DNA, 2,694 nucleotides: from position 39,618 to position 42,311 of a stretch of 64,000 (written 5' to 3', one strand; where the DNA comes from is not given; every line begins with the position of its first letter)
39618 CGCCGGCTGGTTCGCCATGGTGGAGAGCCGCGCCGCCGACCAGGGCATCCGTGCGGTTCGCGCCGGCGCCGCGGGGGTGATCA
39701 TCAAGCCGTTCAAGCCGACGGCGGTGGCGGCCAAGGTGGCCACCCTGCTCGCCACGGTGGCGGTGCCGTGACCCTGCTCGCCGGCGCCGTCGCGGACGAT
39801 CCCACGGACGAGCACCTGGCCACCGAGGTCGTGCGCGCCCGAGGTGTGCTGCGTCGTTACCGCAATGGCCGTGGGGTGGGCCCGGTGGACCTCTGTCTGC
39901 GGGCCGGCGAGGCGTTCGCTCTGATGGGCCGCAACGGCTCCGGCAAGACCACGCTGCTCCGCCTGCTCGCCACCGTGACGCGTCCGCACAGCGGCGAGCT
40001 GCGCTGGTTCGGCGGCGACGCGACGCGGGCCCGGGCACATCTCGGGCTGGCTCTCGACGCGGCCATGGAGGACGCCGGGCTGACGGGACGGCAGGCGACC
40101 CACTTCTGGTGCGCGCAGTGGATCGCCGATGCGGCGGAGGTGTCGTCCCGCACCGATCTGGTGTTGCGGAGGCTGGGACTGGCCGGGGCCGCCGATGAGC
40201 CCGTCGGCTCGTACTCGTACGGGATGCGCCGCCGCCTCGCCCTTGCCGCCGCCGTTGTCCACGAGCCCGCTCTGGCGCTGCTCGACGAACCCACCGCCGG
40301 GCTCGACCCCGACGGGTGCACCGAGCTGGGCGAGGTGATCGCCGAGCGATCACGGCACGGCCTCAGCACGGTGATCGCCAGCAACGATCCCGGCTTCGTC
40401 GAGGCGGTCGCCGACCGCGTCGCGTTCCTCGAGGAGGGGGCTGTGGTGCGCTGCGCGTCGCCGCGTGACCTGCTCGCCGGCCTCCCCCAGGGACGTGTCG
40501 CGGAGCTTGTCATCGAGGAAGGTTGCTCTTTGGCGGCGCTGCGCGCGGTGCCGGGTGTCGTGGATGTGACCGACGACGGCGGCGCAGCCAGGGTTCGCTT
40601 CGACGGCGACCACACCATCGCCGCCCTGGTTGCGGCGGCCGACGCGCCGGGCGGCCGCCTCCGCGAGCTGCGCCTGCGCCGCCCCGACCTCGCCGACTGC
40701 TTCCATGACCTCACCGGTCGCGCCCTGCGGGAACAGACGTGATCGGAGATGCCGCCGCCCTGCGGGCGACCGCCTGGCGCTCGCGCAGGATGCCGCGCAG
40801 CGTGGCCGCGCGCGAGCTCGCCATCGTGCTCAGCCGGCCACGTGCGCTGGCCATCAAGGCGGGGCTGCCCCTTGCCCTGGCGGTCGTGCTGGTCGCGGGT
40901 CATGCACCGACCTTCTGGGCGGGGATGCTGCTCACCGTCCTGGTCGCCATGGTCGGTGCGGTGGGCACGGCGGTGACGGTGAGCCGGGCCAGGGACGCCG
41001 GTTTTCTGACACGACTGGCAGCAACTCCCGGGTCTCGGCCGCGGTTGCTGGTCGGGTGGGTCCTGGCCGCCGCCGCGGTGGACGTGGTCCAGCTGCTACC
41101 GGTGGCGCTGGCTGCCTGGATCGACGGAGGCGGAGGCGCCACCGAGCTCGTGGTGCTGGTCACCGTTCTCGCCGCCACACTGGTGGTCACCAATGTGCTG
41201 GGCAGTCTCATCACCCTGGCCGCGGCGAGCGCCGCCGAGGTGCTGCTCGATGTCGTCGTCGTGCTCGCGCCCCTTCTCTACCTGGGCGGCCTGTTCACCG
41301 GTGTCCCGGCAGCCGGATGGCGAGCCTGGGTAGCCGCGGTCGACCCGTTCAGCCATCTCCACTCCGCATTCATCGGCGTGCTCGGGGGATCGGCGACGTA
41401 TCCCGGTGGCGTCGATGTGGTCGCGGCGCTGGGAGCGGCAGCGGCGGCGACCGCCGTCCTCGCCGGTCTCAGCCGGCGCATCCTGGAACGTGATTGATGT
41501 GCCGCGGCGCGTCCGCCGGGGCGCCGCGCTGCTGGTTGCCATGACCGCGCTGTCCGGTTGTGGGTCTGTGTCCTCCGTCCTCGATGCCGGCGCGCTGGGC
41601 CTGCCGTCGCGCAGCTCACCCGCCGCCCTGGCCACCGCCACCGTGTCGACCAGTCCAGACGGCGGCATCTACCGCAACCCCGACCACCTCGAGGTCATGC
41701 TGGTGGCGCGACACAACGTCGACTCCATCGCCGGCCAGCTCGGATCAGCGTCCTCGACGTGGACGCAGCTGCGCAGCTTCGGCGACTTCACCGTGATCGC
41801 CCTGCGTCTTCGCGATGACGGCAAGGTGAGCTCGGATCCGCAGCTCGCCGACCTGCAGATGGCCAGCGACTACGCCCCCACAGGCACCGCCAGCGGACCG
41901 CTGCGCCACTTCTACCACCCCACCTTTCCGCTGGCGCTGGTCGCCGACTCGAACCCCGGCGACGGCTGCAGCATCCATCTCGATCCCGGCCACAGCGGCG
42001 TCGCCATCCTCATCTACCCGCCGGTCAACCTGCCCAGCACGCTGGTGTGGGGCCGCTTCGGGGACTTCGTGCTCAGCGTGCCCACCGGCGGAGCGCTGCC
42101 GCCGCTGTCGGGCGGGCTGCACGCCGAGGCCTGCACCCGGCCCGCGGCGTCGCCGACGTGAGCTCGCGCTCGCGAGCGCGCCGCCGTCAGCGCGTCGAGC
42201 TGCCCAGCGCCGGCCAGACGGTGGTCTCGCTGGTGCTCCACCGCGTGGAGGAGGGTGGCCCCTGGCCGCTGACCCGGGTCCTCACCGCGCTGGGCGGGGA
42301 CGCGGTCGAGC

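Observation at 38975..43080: Uncharacterised accessory module: unknown 142-aa protein, receiver-only regulator, ABC-2 exporter, lipoprotein, unknown 189-aa protein and a 4-TM protein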

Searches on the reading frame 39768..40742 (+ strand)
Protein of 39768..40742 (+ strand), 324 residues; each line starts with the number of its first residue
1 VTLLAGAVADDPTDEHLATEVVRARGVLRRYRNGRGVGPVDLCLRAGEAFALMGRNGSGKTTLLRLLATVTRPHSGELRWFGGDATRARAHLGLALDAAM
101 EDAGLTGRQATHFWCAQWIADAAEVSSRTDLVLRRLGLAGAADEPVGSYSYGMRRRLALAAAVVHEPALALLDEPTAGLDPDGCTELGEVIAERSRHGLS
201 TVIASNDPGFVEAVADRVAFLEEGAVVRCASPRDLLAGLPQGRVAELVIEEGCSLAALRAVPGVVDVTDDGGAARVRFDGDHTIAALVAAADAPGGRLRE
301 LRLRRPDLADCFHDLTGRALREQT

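Call 4: search_protein_families(library=pfam, proteins=[window:39768-40742:+], max_evalue=1)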
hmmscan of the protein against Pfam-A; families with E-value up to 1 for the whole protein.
window:39768-40742:+ (324 aa): 18 families
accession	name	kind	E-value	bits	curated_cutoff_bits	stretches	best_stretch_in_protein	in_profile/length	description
PF00005.33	ABC_tran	-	3.2e-26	93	25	1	39-177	3-137/137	ABC transporter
PF13304.12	AAA_21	-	2.8e-10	41.2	27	2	140-204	229-296/304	AAA domain, putative AbiEii toxin, Type IV TA system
PF13732.12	DrrA1-3_C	-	0.00027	22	27.4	1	255-313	21-78/81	ATP-binding protein DrrA1-3-like, C-terminal domain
PF02463.25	SMC_N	-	0.0038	17.1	40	0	51-64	28-41/220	RecF/RecN/SMC N terminal domain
PF13555.12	AAA_29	-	0.0042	17.2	27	1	46-73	22-48/61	P-loop containing region of AAA domain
PF13481.12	AAA_25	-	0.013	15.5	27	1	42-85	28-68/195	AAA domain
PF13604.12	AAA_30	-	0.03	14.5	27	1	49-93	20-63/191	AAA domain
PF00448.28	SRP54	-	0.046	13.8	22.7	1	50-99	4-53/196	SRP54-type protein, GTPase domain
PF13476.12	AAA_23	-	0.06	14.4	27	1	50-68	22-40/201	AAA domain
PF13191.12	AAA_16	-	0.064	14.2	32.6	1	48-88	25-63/167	AAA ATPase domain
PF13166.12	AAA_13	-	0.1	11.7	36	1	54-71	23-40/713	AAA domain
PF05729.18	NACHT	-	0.11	12.7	26.7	1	51-69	4-22/167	NACHT domain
PF25199.1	nSTAND_NTPase5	-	0.12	12.7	34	1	48-89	42-84/145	Novel STAND NTPase 5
PF13401.12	AAA_22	-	0.13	13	27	1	50-69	8-27/130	AAA domain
PF02367.23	TsaE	-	0.21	12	26.6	1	44-69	18-43/128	Threonylcarbamoyl adenosine biosynthesis protein TsaE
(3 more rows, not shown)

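Call 7: search_protein_families(library=ncbifam, proteins=[window:39768-40742:+], max_evalue=0.1)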
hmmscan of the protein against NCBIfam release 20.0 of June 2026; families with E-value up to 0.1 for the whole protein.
window:39768-40742:+ (324 aa): 190 families (the best 25 are shown)
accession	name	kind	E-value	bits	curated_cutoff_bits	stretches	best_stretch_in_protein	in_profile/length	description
TIGR01188.1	drrA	subfamily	2.4e-45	155.1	312.45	1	30-317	2-302/302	daunorubicin resistance ABC transporter, ATP-binding protein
NF033858.1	ABC2_perm_RbbA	equivalog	1.3e-30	106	1050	1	16-237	261-486/909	ribosome-associated ATPase/putative transporter RbbA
TIGR03864.1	PQQ_ABC_ATP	hypoth_equivalog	1e-29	103.7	302.25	1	25-240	5-224/236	ABC transporter, ATP-binding subunit, PQQ-dependent alcohol dehydrogenase system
TIGR03740.1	galliderm_ABC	subfamily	5.3e-29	101.5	309.75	1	25-226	4-202/223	lantibiotic protection ABC transporter ATP-binding subunit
TIGR01189.1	ccmA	equivalog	3.9e-28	98.5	131.6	1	38-206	17-185/198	heme ABC exporter ATP-binding protein CcmA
TIGR01166.1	cbiO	subfamily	4.2e-28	98.1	211.8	2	122-207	101-186/190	cobalt ABC transporter, ATP-binding protein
NF010060.0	PRK13537.1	equivalog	1.9e-27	96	521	1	17-321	11-313/314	nodulation factor ABC transporter ATP-binding protein NodI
NF000355.4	ribo_prot_ABC_F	equivalog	2.3e-27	96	380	2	44-226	25-192/499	ribosomal protection-like ABC-F family protein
NF010061.0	PRK13538.1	equivalog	1e-25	90.5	195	1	40-206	24-191/211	cytochrome c biogenesis heme-transporting ATPase CcmA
NF010157.0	PRK13636.1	equivalog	4.3e-25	88.5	463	2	123-238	116-232/285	cobalt transporter ATP-binding subunit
NF040873.1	AztA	equivalog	5.4e-24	84.8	220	1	33-217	4-188/191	zinc ABC transporter ATP-binding protein AztA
NF010059.0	PRK13536.1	equivalog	6.7e-24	84.3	549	1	15-321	37-341/342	nodulation factor ABC transporter ATP-binding protein NodI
TIGR02673.1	FtsE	equivalog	6.8e-24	84.7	264.85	2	122-224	111-213/214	cell division ATP-binding protein FtsE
TIGR04521.1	ECF_ATPase_2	equivalog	1.1e-23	83.7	330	2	121-237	116-234/279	energy-coupling factor transporter ATPase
NF008449.1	PRK11300.1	equivalog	1.6e-23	83.3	362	2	123-234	128-240/255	high-affinity branched-chain amino acid ABC transporter ATP-binding protein LivG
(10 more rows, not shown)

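Call 56: search_solved_structures(query=window:39768-40742:+, max_evalue=1e-20, show_alignments=3)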
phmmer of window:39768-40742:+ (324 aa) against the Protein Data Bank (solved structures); distinct sequences matched with E-value up to 1e-20: 30.
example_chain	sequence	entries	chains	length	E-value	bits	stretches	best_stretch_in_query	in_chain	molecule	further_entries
8edw_A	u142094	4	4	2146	5.7e-40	140.7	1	21-252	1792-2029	Phospholipid-transporting ATPase ABCA7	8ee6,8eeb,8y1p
8eop_A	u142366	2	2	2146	3.2e-39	138.3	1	21-252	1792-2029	Phospholipid-transporting ATPase ABCA7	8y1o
7lkp_A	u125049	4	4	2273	7.9e-37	130.4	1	20-231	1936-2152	Retinal-specific phospholipid-transporting ATPase ABCA4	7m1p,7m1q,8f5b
7e7i_A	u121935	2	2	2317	8.4e-37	130.3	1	20-231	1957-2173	Retinal-specific phospholipid-transporting ATPase ABCA4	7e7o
7lkz_A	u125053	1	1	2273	5.4e-36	127.7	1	20-231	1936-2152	Retinal-specific phospholipid-transporting ATPase ABCA4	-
7e7q_A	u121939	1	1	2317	5.7e-36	127.6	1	20-231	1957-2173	Retinal-specific phospholipid-transporting ATPase ABCA4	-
7w01_A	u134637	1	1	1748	7.3e-33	117.4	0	38-273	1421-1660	Phospholipid-transporting ATPase ABCA3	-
7tby_A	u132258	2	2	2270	4.9e-32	114.6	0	25-230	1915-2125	ATP-binding cassette, sub-family A (ABC1), member 1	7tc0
7tbz_A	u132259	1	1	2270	4.9e-32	114.6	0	25-230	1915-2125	ATP-binding cassette, sub-family A (ABC1), member 1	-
7tdt_A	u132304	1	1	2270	4.9e-32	114.6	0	25-230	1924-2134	Phospholipid-transporting ATPase ABCA1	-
7w02_A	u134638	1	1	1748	5e-32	114.6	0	38-273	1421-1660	Phospholipid-transporting ATPase ABCA3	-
5xjy_A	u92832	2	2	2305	5.2e-32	114.6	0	25-230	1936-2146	ATP-binding cassette sub-family A member 1 | Phospholipid-transporting ATPase ABCA1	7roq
7tbw_A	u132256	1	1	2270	3.4e-31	111.9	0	25-230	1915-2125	ATP-binding cassette, sub-family A (ABC1), member 1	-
4yer_A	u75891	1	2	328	5.6e-31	111.2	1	21-323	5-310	ABC transporter ATP-binding protein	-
7o0y_B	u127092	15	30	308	8.6e-28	100.7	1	22-241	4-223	Probable ABC transporter ATP-binding protein NosF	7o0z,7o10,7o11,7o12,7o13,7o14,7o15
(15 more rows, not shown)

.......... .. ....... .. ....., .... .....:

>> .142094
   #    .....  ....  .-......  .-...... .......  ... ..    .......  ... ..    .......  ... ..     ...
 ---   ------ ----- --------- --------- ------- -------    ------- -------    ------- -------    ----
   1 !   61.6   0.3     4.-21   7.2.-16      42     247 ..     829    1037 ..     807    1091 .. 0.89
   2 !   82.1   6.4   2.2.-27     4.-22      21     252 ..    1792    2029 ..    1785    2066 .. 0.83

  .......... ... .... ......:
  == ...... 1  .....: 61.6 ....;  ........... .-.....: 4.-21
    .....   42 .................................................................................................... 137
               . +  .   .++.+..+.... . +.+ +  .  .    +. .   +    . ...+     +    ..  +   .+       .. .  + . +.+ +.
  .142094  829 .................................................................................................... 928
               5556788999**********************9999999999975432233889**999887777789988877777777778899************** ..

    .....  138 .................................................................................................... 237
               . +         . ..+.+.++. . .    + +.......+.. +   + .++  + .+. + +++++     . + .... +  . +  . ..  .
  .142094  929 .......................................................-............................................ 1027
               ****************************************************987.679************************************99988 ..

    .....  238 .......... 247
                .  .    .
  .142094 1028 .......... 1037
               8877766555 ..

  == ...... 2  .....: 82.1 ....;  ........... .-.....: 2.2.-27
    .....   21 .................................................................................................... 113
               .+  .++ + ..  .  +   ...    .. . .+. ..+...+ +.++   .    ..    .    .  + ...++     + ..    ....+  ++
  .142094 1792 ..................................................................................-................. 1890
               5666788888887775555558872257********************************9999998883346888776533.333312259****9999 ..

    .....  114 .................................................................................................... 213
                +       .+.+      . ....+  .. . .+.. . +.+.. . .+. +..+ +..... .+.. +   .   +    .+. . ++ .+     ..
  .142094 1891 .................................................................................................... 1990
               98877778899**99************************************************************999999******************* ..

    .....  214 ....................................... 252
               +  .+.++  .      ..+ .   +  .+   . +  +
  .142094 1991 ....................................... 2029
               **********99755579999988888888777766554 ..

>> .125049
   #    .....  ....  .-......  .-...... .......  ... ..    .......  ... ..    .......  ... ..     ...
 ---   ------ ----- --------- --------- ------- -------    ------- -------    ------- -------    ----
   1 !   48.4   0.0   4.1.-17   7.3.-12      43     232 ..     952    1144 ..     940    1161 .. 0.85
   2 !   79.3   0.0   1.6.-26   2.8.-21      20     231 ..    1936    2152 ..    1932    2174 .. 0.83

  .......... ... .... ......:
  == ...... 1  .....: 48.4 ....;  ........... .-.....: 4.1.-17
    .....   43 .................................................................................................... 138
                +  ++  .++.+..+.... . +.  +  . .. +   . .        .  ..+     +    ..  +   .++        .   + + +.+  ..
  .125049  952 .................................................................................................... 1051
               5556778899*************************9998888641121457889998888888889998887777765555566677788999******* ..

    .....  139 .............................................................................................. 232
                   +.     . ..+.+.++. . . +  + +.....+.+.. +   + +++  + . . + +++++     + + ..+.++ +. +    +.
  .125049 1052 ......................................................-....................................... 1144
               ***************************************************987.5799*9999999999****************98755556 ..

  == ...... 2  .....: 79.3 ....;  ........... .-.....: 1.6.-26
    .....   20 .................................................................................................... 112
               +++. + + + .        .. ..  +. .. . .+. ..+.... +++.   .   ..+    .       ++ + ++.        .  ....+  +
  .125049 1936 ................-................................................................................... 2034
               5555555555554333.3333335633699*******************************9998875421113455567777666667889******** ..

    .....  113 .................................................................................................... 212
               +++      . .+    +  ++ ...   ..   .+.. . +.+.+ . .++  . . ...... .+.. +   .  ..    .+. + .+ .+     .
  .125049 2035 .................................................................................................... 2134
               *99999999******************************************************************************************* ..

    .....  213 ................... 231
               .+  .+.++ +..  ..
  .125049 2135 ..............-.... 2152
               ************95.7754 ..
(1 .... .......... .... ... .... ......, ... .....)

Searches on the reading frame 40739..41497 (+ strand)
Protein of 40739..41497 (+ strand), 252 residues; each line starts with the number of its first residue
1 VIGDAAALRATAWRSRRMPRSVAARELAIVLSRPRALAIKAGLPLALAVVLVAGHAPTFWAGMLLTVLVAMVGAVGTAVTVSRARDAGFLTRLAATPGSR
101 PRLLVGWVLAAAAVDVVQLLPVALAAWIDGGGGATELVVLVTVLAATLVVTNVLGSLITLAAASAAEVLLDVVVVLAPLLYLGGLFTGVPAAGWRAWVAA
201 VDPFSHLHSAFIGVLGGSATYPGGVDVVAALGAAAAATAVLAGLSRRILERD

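Call 4: search_protein_families(library=pfam, proteins=[window:40739-41497:+], max_evalue=1)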
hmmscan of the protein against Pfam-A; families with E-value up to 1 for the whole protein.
window:40739-41497:+ (252 aa): 2 families
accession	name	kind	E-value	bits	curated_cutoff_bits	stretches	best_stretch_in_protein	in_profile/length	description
PF01061.29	ABC2_membrane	-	2.3e-08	34.3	26.9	1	25-214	9-209/211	ABC-2 type transporter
PF12698.13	ABC2_membrane_3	-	3.3e-06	26.9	31.6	1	58-242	162-342/347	ABC-2 family transporter protein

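Call 7: search_protein_families(library=ncbifam, proteins=[window:40739-41497:+], max_evalue=0.1)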
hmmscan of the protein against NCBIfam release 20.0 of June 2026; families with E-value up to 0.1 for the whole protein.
window:40739-41497:+ (252 aa): 6 families
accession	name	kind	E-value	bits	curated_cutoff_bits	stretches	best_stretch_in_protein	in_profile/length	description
TIGR00025.1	Mtu_efflux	paralog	3.2e-07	30.1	146.9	1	63-241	44-229/238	ABC transporter efflux protein, DrrB family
NF033858.1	ABC2_perm_RbbA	equivalog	3e-05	22.2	1050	1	64-246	719-901/909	ribosome-associated ATPase/putative transporter RbbA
NF011648.0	PRK15066.1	subfamily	6.5e-05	22.6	225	1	95-251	98-251/257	ABC transporter permease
TIGR03861.1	phenyl_ABC_PedC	subfamily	0.00025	20.8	241.35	1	66-207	67-213/253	alcohol ABC transporter, permease protein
TIGR01247.1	drrB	subfamily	0.00067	19.4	223.05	1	75-227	64-218/236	daunorubicin resistance ABC transporter membrane protein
NF038293.1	permease_SagH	equivalog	0.0015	17.5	450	1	64-186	184-306/370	SagH family ABC transporter permease subunit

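Call 64: search_solved_structures(query=window:40739-41497:+, max_evalue=1)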
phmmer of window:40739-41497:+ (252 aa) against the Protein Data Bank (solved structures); distinct sequences matched with E-value up to 1: 0.

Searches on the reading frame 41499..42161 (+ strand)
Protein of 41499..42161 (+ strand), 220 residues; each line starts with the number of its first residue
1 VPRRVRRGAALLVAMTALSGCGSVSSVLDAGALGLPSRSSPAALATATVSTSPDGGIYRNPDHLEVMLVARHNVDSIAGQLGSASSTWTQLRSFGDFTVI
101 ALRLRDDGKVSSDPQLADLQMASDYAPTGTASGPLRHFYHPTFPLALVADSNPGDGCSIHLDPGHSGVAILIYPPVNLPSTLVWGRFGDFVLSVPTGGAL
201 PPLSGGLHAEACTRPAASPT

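Call 4: search_protein_families(library=pfam, proteins=[window:41499-42161:+], max_evalue=1)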
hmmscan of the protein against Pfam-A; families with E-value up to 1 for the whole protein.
window:41499-42161:+ (220 aa): 1 family
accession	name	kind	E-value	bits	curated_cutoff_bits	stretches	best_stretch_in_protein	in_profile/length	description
PF25706.1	HCMV_UL116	-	0.18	11.4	30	1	3-52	4-49/336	Human cytomegalovirus UL116 protein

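Call 7: search_protein_families(library=ncbifam, proteins=[window:41499-42161:+], max_evalue=0.1)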
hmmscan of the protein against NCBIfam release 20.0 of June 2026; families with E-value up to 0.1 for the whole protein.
window:41499-42161:+ (220 aa): 1 family
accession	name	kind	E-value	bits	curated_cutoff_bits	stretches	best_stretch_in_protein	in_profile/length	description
NF047847.2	SS_mature_LptM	equivalog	0.017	15.2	27.7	1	1-22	1-21/31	LPS translocon maturation chaperone LptM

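Call 46: search_protein_representatives(protein=window:41499-42161:+)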
Query: 220 residues. Proteins with E-value up to 0.001 (for the whole library): 23; up to 1e-10: 17; up to 1e-30: 9. The best 23 are listed.
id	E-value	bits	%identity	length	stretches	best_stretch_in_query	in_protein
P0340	1.2e-114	397.8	84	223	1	3-220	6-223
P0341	1.3e-68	247.3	56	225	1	14-220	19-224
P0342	1.6e-52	194.7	47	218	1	10-219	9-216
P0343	1.2e-51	191.8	74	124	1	99-219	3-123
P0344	2.5e-42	161.3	43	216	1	7-216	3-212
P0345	1.8e-41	158.5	44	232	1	4-220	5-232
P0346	8.0e-36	140.1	40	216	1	11-214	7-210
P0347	9.0e-35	136.6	43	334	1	9-167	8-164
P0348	2.8e-32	128.5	46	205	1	5-151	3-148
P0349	6.8e-30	120.7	43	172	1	50-216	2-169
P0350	5.1e-28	114.5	81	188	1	153-219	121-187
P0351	2.0e-24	102.8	33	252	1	16-212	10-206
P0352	1.5e-22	96.7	32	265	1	17-213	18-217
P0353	6.9e-22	94.5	47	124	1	7-125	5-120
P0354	3.7e-16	75.8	48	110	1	26-122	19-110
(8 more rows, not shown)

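Call 48: search_solved_structures(query=A3, max_evalue=10)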
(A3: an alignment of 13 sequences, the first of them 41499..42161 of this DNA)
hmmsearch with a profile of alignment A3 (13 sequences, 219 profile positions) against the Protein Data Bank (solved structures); distinct sequences matched with E-value up to 10: 0.

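Call 79: search_protein_families(library=pfam, alignment_id=A3, max_evalue=1)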
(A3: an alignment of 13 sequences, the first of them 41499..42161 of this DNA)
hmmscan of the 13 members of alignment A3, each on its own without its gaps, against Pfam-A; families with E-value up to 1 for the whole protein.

A. member 1, window:41499-42161:+ (220 aa): 1 family
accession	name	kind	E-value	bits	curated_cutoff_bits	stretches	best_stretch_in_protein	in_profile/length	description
PF25706.1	HCMV_UL116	-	0.18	11.4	30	1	3-52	4-49/336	Human cytomegalovirus UL116 protein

B. families by the number of members that match (of 13 scanned): 2 families
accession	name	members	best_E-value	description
PF08139.17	LPAM_1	2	0.1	Prokaryotic membrane lipoprotein lipid attachment site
PF25706.1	HCMV_UL116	1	0.18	Human cytomegalovirus UL116 protein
